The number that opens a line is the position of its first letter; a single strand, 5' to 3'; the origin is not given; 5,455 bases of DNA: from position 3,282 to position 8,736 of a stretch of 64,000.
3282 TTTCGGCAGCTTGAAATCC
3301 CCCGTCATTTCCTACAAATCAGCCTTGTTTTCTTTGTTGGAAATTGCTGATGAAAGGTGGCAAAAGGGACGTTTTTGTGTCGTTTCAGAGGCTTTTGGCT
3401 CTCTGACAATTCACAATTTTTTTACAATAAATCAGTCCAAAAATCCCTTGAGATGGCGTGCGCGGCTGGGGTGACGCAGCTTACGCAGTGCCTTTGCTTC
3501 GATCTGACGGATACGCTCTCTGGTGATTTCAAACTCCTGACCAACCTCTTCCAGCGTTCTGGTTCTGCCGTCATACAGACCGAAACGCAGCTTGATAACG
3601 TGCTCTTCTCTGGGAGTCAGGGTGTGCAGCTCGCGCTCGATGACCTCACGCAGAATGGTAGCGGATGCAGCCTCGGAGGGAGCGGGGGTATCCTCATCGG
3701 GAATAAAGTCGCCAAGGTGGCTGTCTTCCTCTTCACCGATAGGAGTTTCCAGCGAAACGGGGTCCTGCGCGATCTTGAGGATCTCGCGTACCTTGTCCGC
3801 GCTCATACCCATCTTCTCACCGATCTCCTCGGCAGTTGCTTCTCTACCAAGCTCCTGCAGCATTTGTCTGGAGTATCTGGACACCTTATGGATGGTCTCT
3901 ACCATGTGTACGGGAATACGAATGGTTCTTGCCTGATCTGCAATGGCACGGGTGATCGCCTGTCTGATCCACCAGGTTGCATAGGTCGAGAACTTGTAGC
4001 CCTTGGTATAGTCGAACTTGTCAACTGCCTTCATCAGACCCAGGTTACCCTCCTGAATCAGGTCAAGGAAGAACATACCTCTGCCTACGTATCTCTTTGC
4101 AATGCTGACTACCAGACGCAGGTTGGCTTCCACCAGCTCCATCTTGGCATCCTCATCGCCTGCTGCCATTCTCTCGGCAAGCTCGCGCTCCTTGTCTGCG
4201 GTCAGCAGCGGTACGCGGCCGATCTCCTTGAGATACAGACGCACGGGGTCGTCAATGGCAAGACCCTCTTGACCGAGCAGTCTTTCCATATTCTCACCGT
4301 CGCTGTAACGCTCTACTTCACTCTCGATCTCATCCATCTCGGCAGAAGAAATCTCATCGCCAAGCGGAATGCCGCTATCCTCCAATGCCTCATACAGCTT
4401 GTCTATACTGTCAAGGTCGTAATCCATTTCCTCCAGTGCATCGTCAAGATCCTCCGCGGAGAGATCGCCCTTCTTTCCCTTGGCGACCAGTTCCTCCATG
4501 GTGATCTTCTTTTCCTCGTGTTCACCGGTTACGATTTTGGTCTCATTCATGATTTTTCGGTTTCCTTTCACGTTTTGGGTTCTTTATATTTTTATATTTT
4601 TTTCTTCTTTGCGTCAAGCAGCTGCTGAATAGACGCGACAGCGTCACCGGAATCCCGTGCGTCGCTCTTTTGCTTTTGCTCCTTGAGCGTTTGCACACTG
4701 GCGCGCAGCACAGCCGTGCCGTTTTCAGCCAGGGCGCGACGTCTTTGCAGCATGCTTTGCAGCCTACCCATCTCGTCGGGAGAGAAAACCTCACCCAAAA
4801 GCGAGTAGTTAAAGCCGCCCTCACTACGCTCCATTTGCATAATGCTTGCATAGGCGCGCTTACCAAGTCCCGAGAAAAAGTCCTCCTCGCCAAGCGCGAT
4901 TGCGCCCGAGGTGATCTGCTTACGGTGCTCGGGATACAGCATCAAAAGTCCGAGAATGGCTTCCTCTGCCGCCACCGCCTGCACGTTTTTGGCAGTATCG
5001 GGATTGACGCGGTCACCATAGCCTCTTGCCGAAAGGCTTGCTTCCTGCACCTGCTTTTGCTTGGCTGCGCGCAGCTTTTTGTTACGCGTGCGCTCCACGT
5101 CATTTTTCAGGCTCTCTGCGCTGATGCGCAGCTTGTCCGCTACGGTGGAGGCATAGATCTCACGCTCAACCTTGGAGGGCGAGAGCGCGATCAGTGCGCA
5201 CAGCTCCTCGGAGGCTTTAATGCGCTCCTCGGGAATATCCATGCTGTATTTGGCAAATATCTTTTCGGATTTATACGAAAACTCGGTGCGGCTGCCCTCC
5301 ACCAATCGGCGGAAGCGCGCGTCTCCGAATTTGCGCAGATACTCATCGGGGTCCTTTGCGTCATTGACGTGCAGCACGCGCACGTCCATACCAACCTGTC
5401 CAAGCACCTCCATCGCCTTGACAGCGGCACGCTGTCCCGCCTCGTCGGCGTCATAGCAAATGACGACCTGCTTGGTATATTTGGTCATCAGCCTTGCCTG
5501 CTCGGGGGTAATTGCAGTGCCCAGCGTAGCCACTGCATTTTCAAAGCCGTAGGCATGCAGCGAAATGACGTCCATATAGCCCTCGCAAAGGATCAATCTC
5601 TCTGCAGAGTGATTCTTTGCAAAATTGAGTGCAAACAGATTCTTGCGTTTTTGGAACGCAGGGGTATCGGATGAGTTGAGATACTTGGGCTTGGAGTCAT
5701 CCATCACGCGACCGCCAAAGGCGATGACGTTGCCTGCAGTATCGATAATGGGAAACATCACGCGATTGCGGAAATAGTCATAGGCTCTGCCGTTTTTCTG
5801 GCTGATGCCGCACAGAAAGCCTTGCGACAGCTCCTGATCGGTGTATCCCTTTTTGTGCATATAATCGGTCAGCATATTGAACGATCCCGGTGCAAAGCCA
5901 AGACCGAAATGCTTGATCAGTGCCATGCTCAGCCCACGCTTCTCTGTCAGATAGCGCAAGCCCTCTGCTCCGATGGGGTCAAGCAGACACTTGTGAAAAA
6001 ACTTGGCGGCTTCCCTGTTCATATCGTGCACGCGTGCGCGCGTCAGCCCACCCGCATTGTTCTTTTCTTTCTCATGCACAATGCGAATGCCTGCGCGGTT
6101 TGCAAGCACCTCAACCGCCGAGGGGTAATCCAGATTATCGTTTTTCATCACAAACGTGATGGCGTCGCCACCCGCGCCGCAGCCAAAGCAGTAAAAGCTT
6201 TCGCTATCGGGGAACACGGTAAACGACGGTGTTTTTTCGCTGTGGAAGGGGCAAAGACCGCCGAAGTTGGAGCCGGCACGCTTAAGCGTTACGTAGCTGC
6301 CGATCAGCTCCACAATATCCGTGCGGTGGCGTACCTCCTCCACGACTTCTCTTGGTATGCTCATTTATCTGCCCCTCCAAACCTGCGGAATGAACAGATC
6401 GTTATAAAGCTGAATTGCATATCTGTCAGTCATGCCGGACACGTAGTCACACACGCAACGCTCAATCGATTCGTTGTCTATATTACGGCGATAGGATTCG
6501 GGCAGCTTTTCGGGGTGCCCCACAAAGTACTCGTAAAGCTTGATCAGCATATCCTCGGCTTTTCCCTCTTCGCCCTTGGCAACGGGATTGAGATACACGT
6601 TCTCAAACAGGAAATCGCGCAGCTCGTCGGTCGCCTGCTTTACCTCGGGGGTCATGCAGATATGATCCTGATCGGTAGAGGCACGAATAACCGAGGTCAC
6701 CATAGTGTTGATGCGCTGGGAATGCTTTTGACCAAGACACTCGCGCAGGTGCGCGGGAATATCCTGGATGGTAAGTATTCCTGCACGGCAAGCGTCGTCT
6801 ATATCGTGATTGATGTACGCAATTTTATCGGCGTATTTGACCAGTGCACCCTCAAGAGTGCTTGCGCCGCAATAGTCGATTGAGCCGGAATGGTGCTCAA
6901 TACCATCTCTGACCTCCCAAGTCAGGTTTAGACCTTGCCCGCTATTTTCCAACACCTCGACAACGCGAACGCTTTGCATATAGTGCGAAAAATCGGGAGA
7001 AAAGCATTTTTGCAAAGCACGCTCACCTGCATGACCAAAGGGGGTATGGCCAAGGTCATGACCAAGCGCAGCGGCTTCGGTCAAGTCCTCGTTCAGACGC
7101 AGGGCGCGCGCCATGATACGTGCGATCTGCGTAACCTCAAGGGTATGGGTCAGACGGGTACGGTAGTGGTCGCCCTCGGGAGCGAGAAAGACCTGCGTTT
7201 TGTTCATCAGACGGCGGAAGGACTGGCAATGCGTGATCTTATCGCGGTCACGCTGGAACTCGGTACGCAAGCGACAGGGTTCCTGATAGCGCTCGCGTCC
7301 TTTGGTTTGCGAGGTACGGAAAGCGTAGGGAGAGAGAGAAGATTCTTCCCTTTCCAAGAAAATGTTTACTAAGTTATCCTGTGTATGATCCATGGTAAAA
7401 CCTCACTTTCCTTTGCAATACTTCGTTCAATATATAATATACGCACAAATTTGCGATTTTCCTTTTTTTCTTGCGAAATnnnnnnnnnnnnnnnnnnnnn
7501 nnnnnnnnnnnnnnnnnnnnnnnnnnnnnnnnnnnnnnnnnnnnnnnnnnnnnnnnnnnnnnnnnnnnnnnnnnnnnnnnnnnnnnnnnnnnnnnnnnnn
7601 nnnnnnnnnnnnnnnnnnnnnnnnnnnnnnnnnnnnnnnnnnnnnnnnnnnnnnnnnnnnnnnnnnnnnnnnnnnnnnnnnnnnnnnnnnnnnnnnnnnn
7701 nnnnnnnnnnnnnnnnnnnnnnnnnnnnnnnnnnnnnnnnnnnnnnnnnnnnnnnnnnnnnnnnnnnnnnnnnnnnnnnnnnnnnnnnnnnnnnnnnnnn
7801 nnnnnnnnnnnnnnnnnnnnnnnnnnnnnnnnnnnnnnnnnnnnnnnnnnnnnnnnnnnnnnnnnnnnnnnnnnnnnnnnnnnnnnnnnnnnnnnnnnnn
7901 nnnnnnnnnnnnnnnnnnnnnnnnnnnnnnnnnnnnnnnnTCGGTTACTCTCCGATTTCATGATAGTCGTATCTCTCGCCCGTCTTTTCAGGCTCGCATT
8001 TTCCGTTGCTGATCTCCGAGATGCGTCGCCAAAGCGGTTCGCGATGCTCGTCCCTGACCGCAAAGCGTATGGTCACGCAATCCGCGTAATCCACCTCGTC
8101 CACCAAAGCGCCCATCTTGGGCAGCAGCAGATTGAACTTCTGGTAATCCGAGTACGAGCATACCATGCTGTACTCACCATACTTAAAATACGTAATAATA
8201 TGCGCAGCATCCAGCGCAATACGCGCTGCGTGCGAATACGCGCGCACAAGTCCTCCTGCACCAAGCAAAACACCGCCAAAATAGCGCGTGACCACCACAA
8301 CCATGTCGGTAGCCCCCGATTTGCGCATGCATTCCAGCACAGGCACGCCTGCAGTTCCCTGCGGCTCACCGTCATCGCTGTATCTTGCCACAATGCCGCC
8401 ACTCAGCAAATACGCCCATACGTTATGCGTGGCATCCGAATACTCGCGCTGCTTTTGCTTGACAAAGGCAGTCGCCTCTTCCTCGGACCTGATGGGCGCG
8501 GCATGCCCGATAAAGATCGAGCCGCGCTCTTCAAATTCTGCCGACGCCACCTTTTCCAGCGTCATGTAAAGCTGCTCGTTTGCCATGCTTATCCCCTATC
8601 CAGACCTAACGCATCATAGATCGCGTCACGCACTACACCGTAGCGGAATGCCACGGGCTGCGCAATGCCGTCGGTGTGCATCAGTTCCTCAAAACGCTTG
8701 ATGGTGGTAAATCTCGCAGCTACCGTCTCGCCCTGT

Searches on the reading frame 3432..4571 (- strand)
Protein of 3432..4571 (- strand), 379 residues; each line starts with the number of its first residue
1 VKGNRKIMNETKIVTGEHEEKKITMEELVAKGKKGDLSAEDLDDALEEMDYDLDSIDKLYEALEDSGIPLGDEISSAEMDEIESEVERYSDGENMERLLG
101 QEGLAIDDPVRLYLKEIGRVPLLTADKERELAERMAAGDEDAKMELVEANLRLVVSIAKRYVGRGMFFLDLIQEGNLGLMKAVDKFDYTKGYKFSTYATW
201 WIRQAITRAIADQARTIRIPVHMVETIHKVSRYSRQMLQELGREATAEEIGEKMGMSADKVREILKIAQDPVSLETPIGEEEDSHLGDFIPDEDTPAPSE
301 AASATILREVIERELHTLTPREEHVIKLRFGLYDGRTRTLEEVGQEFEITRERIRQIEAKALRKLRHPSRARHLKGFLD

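Call 77: search_protein_families(library=ncbifam, proteins=[window:3432-4571:-], max_evalue=0.00001)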
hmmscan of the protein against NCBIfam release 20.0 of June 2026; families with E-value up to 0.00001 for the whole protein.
window:3432-4571:- (379 aa): 47 families (the best 25 are shown)
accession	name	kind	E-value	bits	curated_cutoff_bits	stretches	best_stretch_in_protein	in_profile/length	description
NF006666.0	PRK09210.1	equivalog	1.3e-170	567.6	572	1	18-379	9-370/370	RNA polymerase sigma factor RpoD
NF004208.0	PRK05658.1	equivalog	4.5e-157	524.8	555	2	141-379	392-630/631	RNA polymerase sigma factor RpoD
NF004561.0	PRK05901.1-3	equivalog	2e-129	433.2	582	2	140-379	298-537/537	RNA polymerase sigma factor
NF005643.0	PRK07406.1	equivalog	1.8e-120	402.6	500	2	139-378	158-396/397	RNA polymerase sigma factor RpoD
NF004560.0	PRK05901.1-1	equivalog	2.7e-120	402.9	711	2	140-379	277-516/516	RNA polymerase sigma factor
TIGR02393.1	RpoD_Cterm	equivalog_domain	2.2e-118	394.1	354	1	142-378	1-237/238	RNA polymerase sigma factor RpoD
NF004562.0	PRK05901.1-4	equivalog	2.9e-116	389.2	779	2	139-379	314-554/571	RNA polymerase sigma factor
NF005920.0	PRK07921.1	subfamily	2.9e-110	368.3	464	1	140-376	89-325/328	RNA polymerase sigma factor SigB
NF041931.2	MzaA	equivalog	3.8e-110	369.8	800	1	140-379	474-715/726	MZA anti-phage system associated sigma-70 family RNA polymerase sigma factor MzaA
TIGR02997.1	Sig70-cyanoRpoD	subfamily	2.9e-103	345.2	384.5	1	140-366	73-298/298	RNA polymerase sigma factor, RpoD/SigA family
NF004564.0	PRK05901.2-2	equivalog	5.1e-99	332.2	617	1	31-378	131-493/500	RNA polymerase sigma factor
NF004565.0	PRK05901.2-3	equivalog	6.3e-98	328.8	484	1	15-378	130-499/501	RNA polymerase sigma factor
TIGR02394.1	rpoS_proteo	equivalog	3.4e-95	318.8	378.7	1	107-368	12-273/285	RNA polymerase sigma factor RpoS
NF004566.0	PRK05901.2-4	equivalog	7.1e-94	315.5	531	1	24-378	63-443/448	RNA polymerase sigma factor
NF005785.0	PRK07598.1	equivalog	4.5e-92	309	554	1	134-378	168-411/415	RNA polymerase sigma factor SigC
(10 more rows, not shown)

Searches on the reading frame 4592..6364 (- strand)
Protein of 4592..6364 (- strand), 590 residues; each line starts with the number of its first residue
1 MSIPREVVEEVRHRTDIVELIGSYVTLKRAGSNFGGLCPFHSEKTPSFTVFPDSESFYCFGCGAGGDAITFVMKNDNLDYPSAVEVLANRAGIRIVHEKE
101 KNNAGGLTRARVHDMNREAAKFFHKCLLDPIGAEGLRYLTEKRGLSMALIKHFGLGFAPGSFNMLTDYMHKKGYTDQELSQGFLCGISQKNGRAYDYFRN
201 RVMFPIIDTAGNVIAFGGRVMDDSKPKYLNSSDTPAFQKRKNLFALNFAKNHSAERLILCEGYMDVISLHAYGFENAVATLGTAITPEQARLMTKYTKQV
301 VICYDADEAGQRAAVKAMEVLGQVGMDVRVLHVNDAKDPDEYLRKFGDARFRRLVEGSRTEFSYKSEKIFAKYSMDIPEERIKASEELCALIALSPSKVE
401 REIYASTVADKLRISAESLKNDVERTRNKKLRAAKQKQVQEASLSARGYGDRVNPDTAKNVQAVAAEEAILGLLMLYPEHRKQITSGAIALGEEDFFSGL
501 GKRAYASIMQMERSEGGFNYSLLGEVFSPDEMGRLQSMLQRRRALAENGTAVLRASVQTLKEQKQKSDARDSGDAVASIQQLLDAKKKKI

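Call 77: search_protein_families(library=ncbifam, proteins=[window:4592-6364:-], max_evalue=0.00001)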
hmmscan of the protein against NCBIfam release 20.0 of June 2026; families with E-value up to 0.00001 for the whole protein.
window:4592-6364:- (590 aa): 3 families
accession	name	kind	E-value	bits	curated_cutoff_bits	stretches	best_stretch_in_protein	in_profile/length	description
TIGR01391.1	dnaG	equivalog_domain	1.5e-132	442.4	283.6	1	3-412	2-414/414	DNA primase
TIGR00646.1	MG010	hypoth_equivalog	1.1e-08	34.9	260.65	1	164-341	29-199/218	DNA primase-like protein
NF003108.1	PRK04031.1-1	equivalog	1.1e-06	28.1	300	1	253-311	162-218/419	DNA primase DnaG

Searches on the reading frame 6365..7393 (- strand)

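Call 14: search_protein_families(library=pfam, proteins=[window:6365-7393:-])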
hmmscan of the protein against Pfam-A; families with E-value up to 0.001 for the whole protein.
window:6365-7393:- (342 aa): 2 families
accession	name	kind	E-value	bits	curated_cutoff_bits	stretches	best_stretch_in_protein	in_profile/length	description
PF13286.11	HD_assoc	-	6.3e-26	91.2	22.2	1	245-331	1-90/91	Phosphohydrolase-associated domain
PF01966.28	HD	-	1.4e-18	67.7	22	1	80-192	1-114/116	HD domain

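Call 77: search_protein_families(library=ncbifam, proteins=[window:6365-7393:-], max_evalue=0.00001)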
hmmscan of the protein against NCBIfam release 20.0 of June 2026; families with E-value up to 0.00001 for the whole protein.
window:6365-7393:- (342 aa): 11 families
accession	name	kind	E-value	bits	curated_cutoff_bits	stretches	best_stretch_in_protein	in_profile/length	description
NF002327.0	PRK01286.1-2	equivalog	2.8e-149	496.9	393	1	11-340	7-343/345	deoxyguanosinetriphosphate triphosphohydrolase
NF002329.0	PRK01286.1-4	equivalog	4.3e-117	391.2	494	1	14-338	9-339/342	deoxyguanosinetriphosphate triphosphohydrolase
NF002326.0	PRK01286.1-1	equivalog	7.1e-92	308.7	390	2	16-212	5-218/379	deoxyguanosinetriphosphate triphosphohydrolase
NF002328.0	PRK01286.1-3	equivalog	1.6e-73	248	467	2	19-173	14-173/404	deoxyguanosinetriphosphate triphosphohydrolase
TIGR01353.1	dGTP_triPase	subfamily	9e-67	226.3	152.35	2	43-172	2-147/389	dGTP triphosphohydrolase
NF002330.0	PRK01286.1-5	equivalog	3.1e-60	204.4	511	2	21-211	3-215/384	deoxyguanosinetriphosphate triphosphohydrolase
NF041026.1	antiphage_dGTPase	exception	2.2e-56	191.8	400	2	34-165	7-153/425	anti-phage deoxyguanosine triphosphatase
NF003701.1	PRK05318.1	subfamily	5.7e-47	160.6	383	2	39-159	13-149/426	anti-phage deoxyguanosine triphosphatase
NF002829.0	PRK03007.1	equivalog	1.3e-40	139.6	385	1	32-150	19-139/425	deoxyguanosinetriphosphate triphosphohydrolase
NF002205.0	PRK01096.1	equivalog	3.7e-32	111.9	439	1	33-134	15-132/444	deoxyguanosinetriphosphate triphosphohydrolase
NF003429.0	PRK04926.1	equivalog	4.6e-26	91.7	405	1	35-137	21-142/500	dGTPase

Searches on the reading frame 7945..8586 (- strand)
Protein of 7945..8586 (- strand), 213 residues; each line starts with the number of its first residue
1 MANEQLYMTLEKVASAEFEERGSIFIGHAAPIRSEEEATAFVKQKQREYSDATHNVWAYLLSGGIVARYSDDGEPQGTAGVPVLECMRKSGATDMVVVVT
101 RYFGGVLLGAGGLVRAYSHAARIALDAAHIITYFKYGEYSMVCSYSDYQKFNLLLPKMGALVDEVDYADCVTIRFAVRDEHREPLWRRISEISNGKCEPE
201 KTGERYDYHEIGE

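Call 14: search_protein_families(library=pfam, proteins=[window:7945-8586:-])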
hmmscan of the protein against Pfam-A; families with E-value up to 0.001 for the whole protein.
window:7945-8586:- (213 aa): 2 families
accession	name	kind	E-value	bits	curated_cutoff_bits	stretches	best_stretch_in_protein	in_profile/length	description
PF01205.25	UPF0029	-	8.4e-38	129.1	27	1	21-125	1-107/107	Uncharacterized protein family UPF0029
PF09186.17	DUF1949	-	6.4e-10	39.2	23.7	1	142-196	2-56/56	Domain of unknown function (DUF1949)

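Call 45: find_related_loci(query=window:7945-8586:-, collection=metagenome_contigs, flank=6000)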
Query window:7945-8586:- (213 aa) in metagenome_contigs; peptide patterns used: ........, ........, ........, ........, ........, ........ (x = any residue, [..] = any of these).
600 stretches matched a pattern (row limit reached: there are more); 587 encode a relative of the query (tblastn E <= 1e-3); the best 80 are kept; 80 distinct loci.
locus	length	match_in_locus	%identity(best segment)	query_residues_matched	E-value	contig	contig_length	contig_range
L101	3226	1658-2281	62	1-208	1e-76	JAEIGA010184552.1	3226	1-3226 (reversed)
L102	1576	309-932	52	1-208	5e-67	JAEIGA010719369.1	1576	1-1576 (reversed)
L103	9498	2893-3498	50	7-208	8e-61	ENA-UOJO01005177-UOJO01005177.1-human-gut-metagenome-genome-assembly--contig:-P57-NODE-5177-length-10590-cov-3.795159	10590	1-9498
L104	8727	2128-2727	49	7-206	4e-60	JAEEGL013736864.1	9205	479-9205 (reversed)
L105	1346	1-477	64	50-208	1e-58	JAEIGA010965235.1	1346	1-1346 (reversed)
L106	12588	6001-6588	47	3-198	5e-56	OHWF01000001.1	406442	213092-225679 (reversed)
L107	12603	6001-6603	47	7-207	7e-56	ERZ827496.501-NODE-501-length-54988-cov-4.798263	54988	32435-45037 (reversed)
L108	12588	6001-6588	47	3-198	5e-56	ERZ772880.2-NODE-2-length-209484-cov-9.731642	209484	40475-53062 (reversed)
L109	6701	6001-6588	47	3-198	2e-55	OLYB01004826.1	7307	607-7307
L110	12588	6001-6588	47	3-198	2e-55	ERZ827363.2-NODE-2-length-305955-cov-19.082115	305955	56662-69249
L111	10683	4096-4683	46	3-198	2e-54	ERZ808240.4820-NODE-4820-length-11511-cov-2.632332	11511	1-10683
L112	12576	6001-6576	47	7-198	1e-54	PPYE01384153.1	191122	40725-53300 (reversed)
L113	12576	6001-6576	47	7-198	1e-54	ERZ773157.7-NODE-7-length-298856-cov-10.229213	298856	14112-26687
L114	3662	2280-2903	49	1-208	9e-55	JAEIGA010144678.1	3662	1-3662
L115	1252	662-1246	46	12-207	2e-56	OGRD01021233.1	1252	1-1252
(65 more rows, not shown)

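Call 77: search_protein_families(library=ncbifam, proteins=[window:7945-8586:-], max_evalue=0.00001)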
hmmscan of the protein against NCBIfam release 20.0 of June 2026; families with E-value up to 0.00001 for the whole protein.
window:7945-8586:- (213 aa): 2 families
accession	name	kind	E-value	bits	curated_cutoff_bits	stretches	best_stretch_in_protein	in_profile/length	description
TIGR00257.1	IMPACT_YIGZ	hypoth_equivalog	9.1e-44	149.4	167.95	1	6-197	4-198/205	YigZ family protein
NF008600.0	PRK11568.1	equivalog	3.5e-33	114.8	298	1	19-196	16-196/204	IMPACT family protein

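Call 83: find_encoding_contigs(protein=window:7945-8586:-, flank=1500, max_places=6)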
Protein window:7945-8586:- (213 aa): no gene with exactly this product is on record in the collection.
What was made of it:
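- Tried and rejected: The exact-protein look-up found nothing (call 83).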
